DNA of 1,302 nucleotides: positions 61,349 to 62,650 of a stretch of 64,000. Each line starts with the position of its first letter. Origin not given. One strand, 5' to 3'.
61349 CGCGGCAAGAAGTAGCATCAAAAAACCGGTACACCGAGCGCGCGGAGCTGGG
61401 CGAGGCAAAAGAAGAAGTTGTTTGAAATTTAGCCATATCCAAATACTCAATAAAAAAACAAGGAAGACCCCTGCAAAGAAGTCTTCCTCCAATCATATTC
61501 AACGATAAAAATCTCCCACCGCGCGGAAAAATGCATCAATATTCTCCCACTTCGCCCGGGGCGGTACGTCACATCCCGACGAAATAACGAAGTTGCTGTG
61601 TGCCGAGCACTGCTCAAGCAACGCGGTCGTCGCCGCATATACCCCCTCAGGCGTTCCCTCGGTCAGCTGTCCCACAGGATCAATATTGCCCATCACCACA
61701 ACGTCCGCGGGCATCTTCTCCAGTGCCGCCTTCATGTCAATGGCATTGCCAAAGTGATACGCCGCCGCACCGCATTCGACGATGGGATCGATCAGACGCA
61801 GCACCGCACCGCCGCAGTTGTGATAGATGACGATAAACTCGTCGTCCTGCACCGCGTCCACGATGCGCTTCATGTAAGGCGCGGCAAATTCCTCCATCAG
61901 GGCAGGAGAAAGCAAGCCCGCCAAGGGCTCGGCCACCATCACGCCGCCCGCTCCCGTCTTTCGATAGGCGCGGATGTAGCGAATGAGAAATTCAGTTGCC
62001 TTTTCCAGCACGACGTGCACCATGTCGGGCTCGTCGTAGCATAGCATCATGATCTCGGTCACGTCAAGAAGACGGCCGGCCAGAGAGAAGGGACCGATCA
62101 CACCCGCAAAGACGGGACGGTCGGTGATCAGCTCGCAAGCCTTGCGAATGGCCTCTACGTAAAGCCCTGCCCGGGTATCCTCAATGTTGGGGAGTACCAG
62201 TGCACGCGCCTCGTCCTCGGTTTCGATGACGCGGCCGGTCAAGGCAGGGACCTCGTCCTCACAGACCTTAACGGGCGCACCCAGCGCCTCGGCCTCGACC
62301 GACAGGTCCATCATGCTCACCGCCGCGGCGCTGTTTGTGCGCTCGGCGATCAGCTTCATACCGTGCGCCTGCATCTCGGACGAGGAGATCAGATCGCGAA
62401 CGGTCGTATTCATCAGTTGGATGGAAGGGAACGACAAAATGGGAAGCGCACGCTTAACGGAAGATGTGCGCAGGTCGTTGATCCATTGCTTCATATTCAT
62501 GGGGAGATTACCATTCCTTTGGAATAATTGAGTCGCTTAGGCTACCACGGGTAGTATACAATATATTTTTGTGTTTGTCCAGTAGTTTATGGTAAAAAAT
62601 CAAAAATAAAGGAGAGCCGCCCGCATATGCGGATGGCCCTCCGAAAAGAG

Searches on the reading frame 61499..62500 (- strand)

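Call 48: search_protein_families(library=pfam, proteins=[window:61499-62500:-], max_evalue=0.00001)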
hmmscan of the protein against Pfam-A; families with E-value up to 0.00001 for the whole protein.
window:61499-62500:- (333 aa): 1 family
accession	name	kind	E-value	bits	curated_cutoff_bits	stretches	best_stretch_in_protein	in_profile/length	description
PF01208.23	URO-D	-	3.9e-59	200.9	23.9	1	31-329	39-344/346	Uroporphyrinogen decarboxylase (URO-D)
